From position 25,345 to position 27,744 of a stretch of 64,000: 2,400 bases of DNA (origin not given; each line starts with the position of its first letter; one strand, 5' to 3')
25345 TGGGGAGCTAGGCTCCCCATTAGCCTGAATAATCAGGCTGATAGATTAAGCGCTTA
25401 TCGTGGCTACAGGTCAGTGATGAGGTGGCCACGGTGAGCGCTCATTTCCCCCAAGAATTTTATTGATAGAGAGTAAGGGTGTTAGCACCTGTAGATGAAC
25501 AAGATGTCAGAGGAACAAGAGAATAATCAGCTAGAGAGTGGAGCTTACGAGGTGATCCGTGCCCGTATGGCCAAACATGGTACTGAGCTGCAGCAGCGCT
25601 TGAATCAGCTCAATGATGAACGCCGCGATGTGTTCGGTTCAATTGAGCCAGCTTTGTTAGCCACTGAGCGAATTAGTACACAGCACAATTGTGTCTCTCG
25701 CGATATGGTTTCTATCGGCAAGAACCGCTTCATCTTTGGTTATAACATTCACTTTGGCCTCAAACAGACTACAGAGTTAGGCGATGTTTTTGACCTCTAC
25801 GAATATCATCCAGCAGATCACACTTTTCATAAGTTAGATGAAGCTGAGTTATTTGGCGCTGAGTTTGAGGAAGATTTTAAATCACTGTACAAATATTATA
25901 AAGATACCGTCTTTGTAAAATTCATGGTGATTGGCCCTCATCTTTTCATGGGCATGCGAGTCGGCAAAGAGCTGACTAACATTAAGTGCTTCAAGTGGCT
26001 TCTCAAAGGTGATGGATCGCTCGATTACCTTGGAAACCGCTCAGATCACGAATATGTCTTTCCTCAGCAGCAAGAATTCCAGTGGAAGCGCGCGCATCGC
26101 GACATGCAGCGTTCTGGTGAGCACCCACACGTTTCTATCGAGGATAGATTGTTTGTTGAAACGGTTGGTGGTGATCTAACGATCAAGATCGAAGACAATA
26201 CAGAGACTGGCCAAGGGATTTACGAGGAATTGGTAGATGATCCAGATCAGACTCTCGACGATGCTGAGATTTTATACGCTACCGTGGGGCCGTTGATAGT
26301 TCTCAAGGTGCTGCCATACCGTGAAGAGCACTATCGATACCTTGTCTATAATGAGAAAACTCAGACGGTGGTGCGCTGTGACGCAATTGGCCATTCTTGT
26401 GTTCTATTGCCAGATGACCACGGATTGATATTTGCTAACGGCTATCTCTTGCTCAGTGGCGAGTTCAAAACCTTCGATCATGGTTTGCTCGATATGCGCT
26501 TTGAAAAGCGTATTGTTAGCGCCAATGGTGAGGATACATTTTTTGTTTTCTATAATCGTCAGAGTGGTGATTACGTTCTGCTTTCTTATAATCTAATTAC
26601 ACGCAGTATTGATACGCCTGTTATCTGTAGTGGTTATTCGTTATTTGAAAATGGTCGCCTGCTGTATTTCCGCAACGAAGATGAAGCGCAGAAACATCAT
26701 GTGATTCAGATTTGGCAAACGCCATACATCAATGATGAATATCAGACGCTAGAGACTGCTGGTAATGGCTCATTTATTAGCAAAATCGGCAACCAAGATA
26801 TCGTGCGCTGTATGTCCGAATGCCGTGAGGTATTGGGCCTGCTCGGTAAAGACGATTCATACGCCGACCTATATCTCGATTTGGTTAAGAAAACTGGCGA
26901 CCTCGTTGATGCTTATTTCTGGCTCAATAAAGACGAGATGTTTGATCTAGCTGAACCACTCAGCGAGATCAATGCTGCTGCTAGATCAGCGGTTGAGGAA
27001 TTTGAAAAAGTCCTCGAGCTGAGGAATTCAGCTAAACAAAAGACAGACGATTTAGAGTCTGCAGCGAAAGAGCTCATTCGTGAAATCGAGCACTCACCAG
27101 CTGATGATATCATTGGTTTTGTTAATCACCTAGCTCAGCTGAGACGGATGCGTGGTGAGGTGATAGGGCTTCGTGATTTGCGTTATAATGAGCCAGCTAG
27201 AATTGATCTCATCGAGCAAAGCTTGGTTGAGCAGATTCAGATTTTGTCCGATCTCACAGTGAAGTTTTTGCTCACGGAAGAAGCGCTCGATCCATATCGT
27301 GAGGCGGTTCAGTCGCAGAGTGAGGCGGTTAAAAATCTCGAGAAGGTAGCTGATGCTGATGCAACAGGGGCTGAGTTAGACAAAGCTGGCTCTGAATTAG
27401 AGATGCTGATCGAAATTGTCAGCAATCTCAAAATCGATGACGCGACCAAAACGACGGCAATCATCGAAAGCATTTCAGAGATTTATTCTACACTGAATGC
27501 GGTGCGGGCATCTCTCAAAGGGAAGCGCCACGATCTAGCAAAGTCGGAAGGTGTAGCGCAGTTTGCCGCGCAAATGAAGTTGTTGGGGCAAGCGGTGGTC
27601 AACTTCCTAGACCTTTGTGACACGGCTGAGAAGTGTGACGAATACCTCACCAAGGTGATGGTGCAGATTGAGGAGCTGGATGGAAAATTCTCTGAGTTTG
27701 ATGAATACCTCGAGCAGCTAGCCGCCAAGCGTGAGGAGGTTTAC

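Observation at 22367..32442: NfeD - flotillin (SPFH) - giant 1702-aa coiled-coil AAA+ ATPase - membrane Ser/Thr kinase: candidate uncharacterised membrane-microdomain machine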

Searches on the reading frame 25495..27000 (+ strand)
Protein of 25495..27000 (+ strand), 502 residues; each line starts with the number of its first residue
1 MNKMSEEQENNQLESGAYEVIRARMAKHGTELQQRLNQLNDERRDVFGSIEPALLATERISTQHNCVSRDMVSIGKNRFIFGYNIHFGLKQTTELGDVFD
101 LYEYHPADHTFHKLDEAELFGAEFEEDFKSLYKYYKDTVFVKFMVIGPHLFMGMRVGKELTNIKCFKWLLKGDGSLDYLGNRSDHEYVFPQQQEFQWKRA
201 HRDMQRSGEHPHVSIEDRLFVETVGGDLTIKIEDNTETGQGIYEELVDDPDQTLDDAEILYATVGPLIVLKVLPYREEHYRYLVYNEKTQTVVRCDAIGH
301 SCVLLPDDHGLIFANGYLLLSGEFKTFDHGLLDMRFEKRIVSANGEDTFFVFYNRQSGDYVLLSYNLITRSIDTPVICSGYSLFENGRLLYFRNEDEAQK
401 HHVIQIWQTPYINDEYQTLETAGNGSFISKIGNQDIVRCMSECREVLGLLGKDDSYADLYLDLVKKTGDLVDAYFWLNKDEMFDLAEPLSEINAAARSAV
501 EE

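Call 26: search_dna_similar(query=window:25495-27000:+, collection=plasmids, mode=protein, max_rows=40, rows=spread)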
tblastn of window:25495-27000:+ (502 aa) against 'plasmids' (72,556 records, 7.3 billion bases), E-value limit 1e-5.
Records with a match: 13; places in all: 13; records where one place covers at least 80% of the query: 13.
Best place of each record, by identity: <60% 13.
By first word of the organism name: Streptomyces 3; Proteus 2; Deinococcus 2; Hymenobacter 1; Nonomuraea 1; Pseudomonas 1; Photobacterium 1; Vibrio 1; Halomonas 1.
By predicted mobility (MOB-suite, as given by PLSDB): non-mobilizable 10; mobilizable 3.
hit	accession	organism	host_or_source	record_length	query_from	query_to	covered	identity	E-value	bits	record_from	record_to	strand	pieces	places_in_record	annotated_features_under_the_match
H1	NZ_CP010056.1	Hymenobacter sp. DG25B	single cell,soil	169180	8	502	99%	56.8%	0e+0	596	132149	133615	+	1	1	DNA repair ATPase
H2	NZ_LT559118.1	Nonomuraea gerenzanensis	-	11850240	12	502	98%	41.3%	1e-120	396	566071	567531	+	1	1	none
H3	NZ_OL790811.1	Proteus mirabilis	-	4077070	14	502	97%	39.0%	1e-113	376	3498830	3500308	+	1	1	none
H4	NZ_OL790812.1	Proteus mirabilis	-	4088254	14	502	97%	39.0%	1e-113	376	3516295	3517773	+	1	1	none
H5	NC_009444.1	Pseudomonas fluorescens SBW25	-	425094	14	502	97%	38.4%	4e-111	369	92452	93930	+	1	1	DNA repair ATPase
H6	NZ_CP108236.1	Streptomyces sp. NBC_00080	-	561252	3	502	100%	37.5%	1e-111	370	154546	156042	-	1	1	DNA repair ATPase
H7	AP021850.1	Deinococcus grandis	-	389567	16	502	97%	36.3%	7e-99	333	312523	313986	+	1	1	hypothetical protein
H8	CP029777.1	Deinococcus actinosclerus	mixed culture,wastewater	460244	16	502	97%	36.3%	4e-98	332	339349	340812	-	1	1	DNA repair protein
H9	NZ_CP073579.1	Photobacterium sp. GJ3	-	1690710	2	502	100%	35.0%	2e-101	341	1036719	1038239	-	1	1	record has no annotation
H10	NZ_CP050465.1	Vibrio campbellii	single cell,seawater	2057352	4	502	99%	35.1%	4e-98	331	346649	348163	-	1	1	none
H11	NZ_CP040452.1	Halomonas sp. PA16-9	-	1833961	1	502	100%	34.8%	4e-108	360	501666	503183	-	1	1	none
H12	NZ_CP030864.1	Streptomyces globosus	cell culture,environment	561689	14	443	86%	36.7%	4e-91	311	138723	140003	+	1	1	DNA repair ATPase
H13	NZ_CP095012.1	Streptomyces sp. 2P-4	cell culture,mudflats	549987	14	443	86%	36.7%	4e-91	311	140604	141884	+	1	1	DNA repair ATPase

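Call 27: get_annotated_region(hit=H1, flank=9000)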
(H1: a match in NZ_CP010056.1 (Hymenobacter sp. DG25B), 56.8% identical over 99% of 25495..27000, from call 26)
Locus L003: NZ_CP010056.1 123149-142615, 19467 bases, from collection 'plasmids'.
description: Hymenobacter sp. DG25B plasmid unnamed, complete sequence
organism: Hymenobacter sp. DG25B (NCBI taxid 1385664)
taxonomy: Bacteria; Bacteroidota; Cytophagia; Cytophagales; Hymenobacteraceae; Hymenobacter; Hymenobacter sp. DG25B
host: -; source: single cell,soil; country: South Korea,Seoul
typing (MOB-suite, as given by PLSDB): non-mobilizable
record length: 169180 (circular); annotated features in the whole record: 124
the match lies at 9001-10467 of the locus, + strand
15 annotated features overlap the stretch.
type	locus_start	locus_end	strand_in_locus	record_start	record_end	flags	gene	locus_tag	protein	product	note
CDS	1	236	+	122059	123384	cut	-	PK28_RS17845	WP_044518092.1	sugar porter family MFS transporter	GO:0008643 - carbohydrate transport [Evidence IEA]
CDS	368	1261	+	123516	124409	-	-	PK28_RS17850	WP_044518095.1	carbohydrate kinase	GO:0005975 - carbohydrate metabolic process [Evidence IEA]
CDS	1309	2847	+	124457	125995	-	-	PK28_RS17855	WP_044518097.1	glycoside hydrolase family 32 protein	-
CDS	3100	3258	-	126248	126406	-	-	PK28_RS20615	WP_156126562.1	hypothetical protein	-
CDS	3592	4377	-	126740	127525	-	-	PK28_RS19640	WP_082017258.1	LexA family transcriptional regulator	-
CDS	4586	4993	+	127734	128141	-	-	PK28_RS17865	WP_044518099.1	molecular chaperone Tir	-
CDS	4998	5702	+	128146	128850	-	-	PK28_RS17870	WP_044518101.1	PspA/IM30 family protein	-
CDS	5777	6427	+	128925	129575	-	-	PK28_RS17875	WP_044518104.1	DUF1449 family protein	-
CDS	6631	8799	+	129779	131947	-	-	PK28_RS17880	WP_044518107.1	hypothetical protein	-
CDS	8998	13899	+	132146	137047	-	-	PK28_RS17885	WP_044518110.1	DNA repair ATPase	-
CDS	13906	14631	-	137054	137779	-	-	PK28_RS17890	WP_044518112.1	LytTR family DNA-binding domain-containing protein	-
CDS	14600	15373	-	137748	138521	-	-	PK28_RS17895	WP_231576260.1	histidine kinase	GO:0000160 - phosphorelay signal transduction system [Evidence IEA]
CDS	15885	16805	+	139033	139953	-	-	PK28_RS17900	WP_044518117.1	ABC transporter ATP-binding protein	-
CDS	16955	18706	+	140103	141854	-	-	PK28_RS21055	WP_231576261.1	hypothetical protein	-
CDS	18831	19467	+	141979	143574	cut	-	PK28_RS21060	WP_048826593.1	M1 family aminopeptidase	-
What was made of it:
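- A LexA-family regulator is present in Bacteroidota loci (call 27).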

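Call 28: get_annotated_region(hit=H5, flank=9000)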
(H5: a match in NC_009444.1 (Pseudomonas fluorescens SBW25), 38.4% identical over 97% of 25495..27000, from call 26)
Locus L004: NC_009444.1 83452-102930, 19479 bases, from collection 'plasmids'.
description: Pseudomonas fluorescens SBW25 plasmid pQBR103, complete sequence
organism: Pseudomonas fluorescens SBW25 (NCBI taxid 216595)
taxonomy: Bacteria; Pseudomonadota; Gammaproteobacteria; Pseudomonadales; Pseudomonadaceae; Pseudomonas; Pseudomonas fluorescens; Pseudomonas fluorescens SBW25
host: -; source: -; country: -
typing (MOB-suite, as given by PLSDB): non-mobilizable; replicon rep_cluster_1081; mating-pair formation MPF_I
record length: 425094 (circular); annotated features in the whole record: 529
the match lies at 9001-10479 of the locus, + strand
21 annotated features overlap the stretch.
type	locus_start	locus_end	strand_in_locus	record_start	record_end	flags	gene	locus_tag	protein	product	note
CDS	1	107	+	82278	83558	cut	-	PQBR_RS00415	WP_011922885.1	site-specific DNA-methyltransferase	GO:0006306 - DNA methylation [Evidence IEA]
CDS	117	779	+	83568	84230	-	-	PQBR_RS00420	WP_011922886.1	hypothetical protein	-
CDS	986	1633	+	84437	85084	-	-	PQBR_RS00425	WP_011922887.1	YjfI family protein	-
CDS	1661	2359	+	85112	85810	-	-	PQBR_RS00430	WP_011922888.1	PspA/IM30 family protein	-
CDS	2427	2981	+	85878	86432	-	-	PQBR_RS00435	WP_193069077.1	rhomboid family intramembrane serine protease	-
CDS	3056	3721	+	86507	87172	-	-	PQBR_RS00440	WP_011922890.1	DUF2491 family protein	-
CDS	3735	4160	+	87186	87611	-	-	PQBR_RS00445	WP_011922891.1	DUF350 domain-containing protein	-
CDS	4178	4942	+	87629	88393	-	-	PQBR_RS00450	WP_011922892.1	DUF1190 domain-containing protein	-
CDS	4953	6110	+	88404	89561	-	-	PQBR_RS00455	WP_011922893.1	glutathionylspermidine synthase family protein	-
CDS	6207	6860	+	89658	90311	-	-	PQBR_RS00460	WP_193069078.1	hypothetical protein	-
CDS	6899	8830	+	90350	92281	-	-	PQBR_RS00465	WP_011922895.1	SPFH domain-containing protein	-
CDS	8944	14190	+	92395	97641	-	-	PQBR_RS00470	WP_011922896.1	DNA repair ATPase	-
CDS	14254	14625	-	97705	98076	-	-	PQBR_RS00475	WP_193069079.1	histone-like nucleoid-structuring protein, MvaT/MvaU family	GO:0071824 - protein-DNA complex organization [Evidence IEA]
CDS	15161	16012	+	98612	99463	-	-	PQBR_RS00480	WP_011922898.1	hypothetical protein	-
CDS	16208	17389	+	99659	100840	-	-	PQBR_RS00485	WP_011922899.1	C2H2-type zinc finger protein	-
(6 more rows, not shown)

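Call 29: get_annotated_region(hit=H6, flank=9000)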
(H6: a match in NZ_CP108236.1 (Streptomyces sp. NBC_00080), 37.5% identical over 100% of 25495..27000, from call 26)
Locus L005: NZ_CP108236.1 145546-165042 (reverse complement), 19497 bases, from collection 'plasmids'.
description: Streptomyces sp. NBC_00080 plasmid unnamed1, complete sequence
organism: Streptomyces sp. NBC_00080 (NCBI taxid 2975645)
taxonomy: Bacteria; Actinomycetota; Actinomycetes; Kitasatosporales; Streptomycetaceae; Streptomyces; Streptomyces sp. NBC 00080
host: -; source: -; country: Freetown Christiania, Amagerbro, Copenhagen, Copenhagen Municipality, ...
typing (MOB-suite, as given by PLSDB): non-mobilizable; replicon rep_cluster_43
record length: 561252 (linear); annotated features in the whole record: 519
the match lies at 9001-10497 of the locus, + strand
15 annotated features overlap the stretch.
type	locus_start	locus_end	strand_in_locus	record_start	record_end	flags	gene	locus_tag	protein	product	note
CDS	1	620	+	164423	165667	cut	-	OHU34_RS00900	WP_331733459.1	cation:proton antiporter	GO:0006812 - monoatomic cation transport [Evidence IEA]; GO:1902600 - proton transmembrane transport [Evidence IEA]; ...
CDS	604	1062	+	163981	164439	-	-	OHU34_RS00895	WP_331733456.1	CBS domain-containing protein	-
CDS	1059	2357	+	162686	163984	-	-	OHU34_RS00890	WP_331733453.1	ArsB/NhaD family transporter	-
CDS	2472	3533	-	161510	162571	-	-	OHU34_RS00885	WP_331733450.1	helix-turn-helix domain-containing protein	-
CDS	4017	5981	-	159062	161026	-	-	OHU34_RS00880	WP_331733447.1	NAD-binding protein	GO:0006813 - potassium ion transport [Evidence IEA]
CDS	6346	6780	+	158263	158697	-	-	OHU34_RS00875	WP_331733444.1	hypothetical protein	-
CDS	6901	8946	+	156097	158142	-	-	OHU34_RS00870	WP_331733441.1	flotillin family protein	-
CDS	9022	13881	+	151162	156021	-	-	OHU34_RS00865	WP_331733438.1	DNA repair ATPase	-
CDS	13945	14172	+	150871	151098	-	-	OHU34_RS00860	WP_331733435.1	hypothetical protein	-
CDS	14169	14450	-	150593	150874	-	-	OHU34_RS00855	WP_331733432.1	hypothetical protein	-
CDS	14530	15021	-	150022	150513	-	-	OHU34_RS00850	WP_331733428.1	CBS domain-containing protein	-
CDS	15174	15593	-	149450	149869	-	-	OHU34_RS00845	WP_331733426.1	hypothetical protein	-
CDS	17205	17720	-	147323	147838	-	-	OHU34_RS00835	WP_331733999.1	hypothetical protein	-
CDS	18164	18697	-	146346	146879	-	-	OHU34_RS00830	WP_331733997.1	TerD family protein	-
CDS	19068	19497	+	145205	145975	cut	-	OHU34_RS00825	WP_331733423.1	hypothetical protein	-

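Call 30: get_annotated_region(hit=H7, flank=9000)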
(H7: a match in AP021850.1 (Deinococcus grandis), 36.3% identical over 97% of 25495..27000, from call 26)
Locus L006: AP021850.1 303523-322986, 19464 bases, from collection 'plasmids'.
description: Deinococcus grandis ATCC 43672 plasmid: pDEGR-1 DNA, complete genome
organism: Deinococcus grandis (NCBI taxid 57498)
taxonomy: Bacteria; Deinococcota; Deinococci; Deinococcales; Deinococcaceae; Deinococcus; Deinococcus grandis
host: -; source: -; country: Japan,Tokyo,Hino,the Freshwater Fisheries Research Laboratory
typing (MOB-suite, as given by PLSDB): non-mobilizable
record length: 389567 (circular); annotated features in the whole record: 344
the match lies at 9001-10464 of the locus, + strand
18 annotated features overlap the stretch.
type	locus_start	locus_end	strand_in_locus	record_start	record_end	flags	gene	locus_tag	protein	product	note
CDS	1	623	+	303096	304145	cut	-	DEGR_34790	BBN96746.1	hypothetical protein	-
CDS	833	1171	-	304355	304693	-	-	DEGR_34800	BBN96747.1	hypothetical protein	-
CDS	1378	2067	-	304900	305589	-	-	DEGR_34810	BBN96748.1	cob(I)alamin adenosyltransferase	-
CDS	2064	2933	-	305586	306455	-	-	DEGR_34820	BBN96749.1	ABC transporter substrate-binding protein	-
CDS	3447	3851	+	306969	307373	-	-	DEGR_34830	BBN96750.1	hypothetical protein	-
CDS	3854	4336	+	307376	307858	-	-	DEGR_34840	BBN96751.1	hypothetical protein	-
CDS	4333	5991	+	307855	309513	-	-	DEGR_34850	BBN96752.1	hypothetical protein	-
CDS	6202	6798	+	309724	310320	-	-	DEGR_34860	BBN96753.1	hypothetical protein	-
CDS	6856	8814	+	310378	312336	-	-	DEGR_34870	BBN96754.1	hypothetical protein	-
CDS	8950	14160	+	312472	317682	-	-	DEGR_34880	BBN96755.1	hypothetical protein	-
CDS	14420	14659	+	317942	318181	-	-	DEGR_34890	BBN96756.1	copper chaperone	-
CDS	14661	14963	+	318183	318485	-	-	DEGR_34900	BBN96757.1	hypothetical protein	-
CDS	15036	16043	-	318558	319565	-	-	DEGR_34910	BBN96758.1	esterase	-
CDS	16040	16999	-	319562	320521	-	murQ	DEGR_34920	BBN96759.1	N-acetylmuramic acid 6-phosphate etherase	-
CDS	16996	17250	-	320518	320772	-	-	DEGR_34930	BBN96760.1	hypothetical protein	-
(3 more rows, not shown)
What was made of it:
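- Actinomycetota and Deinococcota are added by the plasmid records (calls 26-30). Distribution is patchy, with copies on plasmids and megaplasmids (pQBR103 and Hymenobacter, Streptomyces and Deinococcus plasmids; calls 26-30).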

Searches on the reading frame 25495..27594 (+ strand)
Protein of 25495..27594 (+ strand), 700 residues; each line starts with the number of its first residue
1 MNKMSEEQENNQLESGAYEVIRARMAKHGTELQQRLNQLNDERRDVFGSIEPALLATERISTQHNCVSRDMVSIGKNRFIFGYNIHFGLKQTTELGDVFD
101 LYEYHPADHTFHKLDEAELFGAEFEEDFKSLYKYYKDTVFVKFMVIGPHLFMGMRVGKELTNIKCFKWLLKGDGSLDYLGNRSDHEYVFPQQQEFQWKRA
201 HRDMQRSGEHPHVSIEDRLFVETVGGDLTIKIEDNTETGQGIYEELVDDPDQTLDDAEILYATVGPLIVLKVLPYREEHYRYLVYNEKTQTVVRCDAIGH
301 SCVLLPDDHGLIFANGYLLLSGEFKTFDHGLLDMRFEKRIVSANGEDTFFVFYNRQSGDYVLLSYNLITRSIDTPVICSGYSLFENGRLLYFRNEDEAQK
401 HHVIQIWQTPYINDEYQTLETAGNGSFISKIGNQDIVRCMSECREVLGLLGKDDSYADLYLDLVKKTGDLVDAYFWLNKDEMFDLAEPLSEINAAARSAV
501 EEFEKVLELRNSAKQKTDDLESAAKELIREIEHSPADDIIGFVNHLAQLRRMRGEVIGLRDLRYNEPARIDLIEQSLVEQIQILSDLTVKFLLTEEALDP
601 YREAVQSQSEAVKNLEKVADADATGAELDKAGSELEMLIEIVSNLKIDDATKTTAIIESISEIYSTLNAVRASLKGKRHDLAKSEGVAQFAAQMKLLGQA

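Call 31: search_protein_representatives(protein=window:25495-27594:+)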
Query: 700 residues. Proteins with E-value up to 0.001 (for the whole library): 940; up to 1e-10: 637; up to 1e-30: 289. The best 150 are listed.
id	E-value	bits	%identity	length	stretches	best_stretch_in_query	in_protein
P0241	3.0e-275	931.3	59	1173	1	6-700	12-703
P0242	3.4e-237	805.6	53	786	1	4-699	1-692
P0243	2.7e-219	746.4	50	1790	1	11-700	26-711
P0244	1.7e-210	717.3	49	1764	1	11-699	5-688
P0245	1.7e-204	697.5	48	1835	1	10-700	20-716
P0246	2.7e-204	696.8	48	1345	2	175-698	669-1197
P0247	1.4e-201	687.8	47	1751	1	13-699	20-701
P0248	3.5e-196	670.0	45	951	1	12-700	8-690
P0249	5.5e-195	666.1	54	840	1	12-558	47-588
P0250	2.3e-191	654.1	44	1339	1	13-699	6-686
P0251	5.4e-189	646.3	44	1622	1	13-699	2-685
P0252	1.2e-182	625.3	44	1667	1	13-699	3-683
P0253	3.4e-182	623.8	43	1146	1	5-699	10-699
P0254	6.7e-180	616.2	41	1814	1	11-699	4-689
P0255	5.5e-176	603.3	42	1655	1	6-699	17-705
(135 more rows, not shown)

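Call 70: predict_structure(alignment_id=A4)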
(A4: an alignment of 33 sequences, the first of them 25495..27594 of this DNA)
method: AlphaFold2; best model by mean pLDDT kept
length: 700 residues; sequences in the alignment: 33
mean_pLDDT: 85.0   pTM: 0.68
mean pLDDT of the five models: 85.0, 82.9, 82.3, 80.7, 78.3
residues with pLDDT >= 90: 266; 70-90: 384; 50-70: 31; < 50: 19
segments of 3 or more residues with pLDDT < 50: 1-13, 418-423
pLDDT, mean of each block of 10 residues (from residue 1): 34 62 91 94 84 91 90 91 81 86 92 83 90 90 93 92 94 89 91 92 81 85 74 60 76 77 92 86 90 89 91 92 85 90 87 93 91 90 92 85 92 61 67 88 90 81 92 91 92 92 84 89 91 84 88 89 82 91 86 83 86 83 84 82 75 81 86 86 82 74
secondary structure, 60 per line:
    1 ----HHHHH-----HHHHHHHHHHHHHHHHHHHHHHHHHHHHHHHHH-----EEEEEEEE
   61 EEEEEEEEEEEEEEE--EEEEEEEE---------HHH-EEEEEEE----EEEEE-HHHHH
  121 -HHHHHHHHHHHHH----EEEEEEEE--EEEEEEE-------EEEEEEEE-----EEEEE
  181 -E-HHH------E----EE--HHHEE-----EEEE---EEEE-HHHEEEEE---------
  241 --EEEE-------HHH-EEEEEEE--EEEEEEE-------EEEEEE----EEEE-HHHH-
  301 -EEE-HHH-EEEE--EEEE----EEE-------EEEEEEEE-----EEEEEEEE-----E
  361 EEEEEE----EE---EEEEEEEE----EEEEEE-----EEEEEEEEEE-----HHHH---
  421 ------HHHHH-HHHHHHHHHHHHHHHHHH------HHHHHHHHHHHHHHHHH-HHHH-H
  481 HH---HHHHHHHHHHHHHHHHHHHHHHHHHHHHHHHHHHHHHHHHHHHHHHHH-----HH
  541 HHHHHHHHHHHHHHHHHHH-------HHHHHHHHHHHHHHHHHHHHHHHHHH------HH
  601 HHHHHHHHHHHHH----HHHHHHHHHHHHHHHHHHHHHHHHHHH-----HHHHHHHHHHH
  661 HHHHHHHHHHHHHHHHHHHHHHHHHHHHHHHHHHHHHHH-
elements in order (helices of 4 or more, strands of 3 or more residues): H5-9 H15-47 E53-75 E78-85 E99-105 E110-114 H116-120 H122-134 E139-146 E149-155 E163-170 E176-180 E212-215 E219-222 E227-231 E243-246 E258-264 E267-273 E281-286 E291-294 H296-299 E302-304 E310-313 E316-319 E324-326 E334-341 E347-354 E360-366 E376-383 E388-393 E399-408 H414-417 H427-431 H433-450 H457-473 H475-478 H486-533 H539-559 H567-592 H599-613 H618-644 H650-699

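Call 73: fold_search(model_id=the predicted structure, library=pdb)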
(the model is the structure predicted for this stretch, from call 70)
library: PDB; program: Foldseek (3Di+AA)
matches with E <= 10: 762; with E <= 0.001: 101
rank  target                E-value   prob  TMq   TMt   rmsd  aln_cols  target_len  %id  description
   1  8f8e_B                6.4e-07  1.00  0.21  0.42  15.1       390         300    9  Crystal structure of the WDR domain of human DCAF1 in complex with OICR-8268 compound (released 2023-03-01)
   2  7sse_A                1.0e-06  1.00  0.21  0.42  14.6       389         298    8  Crystal structure of the WDR domain of human DCAF1 in complex with CYCA-117-70 (released 2021-12-15)
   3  8j07_m2               2.1e-06  1.00  0.21  0.25  29.4       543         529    9  96nm repeat of human respiratory doublet microtubule and associated axonemal complexes (released 2023-07-26)
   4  8j07_s2               3.0e-06  1.00  0.21  0.33  20.4       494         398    7  96nm repeat of human respiratory doublet microtubule and associated axonemal complexes (released 2023-07-26)
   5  8pu0_A                4.4e-06  1.00  0.18  0.13  16.1       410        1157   10  Cryo-EM structure of human Elp123 in complex with tRNA, desulpho-CoA, 5'-deoxyadenosine and methionine (released 2024-04-17)
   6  8g2z_0U               8.4e-06  0.99  0.10  0.12  23.3       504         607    8  48-nm doublet microtubule from Tetrahymena thermophila strain CU428 (released 2023-06-14)
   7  9fqr_I6               1.4e-05  1.00  0.20  0.27  30.8       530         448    9  96-nm repeat of axonemal doublet microtubules from bovine sperm (released 2025-03-26)
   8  12dl_HA               1.5e-05  1.00  0.18  0.30  17.1       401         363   10  Native structure of the cytoplasmic lattice (CPL) asymmetric unit from mouse MII eggs (released 2026-04-08)
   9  6gmu                  1.7e-05  1.00  0.19  0.34  18.2       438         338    9  Serum paraoxonase-1 by directed evolution with the L69G/H134R/F222S/T332S mutations (released 2019-04-17)
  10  7mhu_A                2.2e-05  1.00  0.21  0.35  15.1       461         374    8  Sialidase24 apo (released 2022-02-23)
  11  9d5n_CH               2.7e-05  1.00  0.19  0.22  16.4       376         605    7  48-nm doublet microtubule from Trichomonas vaginalis strain G3 (released 2025-05-14)
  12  6h0a                  2.7e-05  1.00  0.17  0.30  19.2       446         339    9  Serum paraoxonase-1 by directed evolution with the L69G/H115W/H134R/F222S/T332S mutations (released 2019-07-17)
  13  7rro_e                2.8e-05  0.95  0.11  0.12  19.9       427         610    8  Structure of the 48-nm repeat doublet microtubule from bovine tracheal cilia (released 2021-10-27)
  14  9r0q                  3.0e-05  1.00  0.19  0.34  18.7       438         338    8  Paraoxonase-1 in complex with terbium(III) and 2-hydroxyquinoline (released 2025-08-06)
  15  3srg                  3.0e-05  1.00  0.18  0.32  18.6       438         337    9  Serum paraoxonase-1 by directed evolution at pH 6.5 in complex with 2-hydroxyquinoline (released 2012-03-21)
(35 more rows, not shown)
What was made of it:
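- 25495..30603 (+): Giant soluble AAA+ ATPase, 1702 aa, with no TM segment. Layout: N-terminal helix (aa 15-47); beta-propeller, Pfam DUF3686 (aa 53-408, nt 25651-26718); helical/coiled-coil region including DUF7902 (aa about 427-850); a small beta domain and a helical domain (aa about 855-1230); AAA+ module (aa about 1240-1460, nt 29212-29874); C-terminal helical domain; disordered tail. Foldseek finds WD40-type and other beta-propellers for the N-terminal part (call 73).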
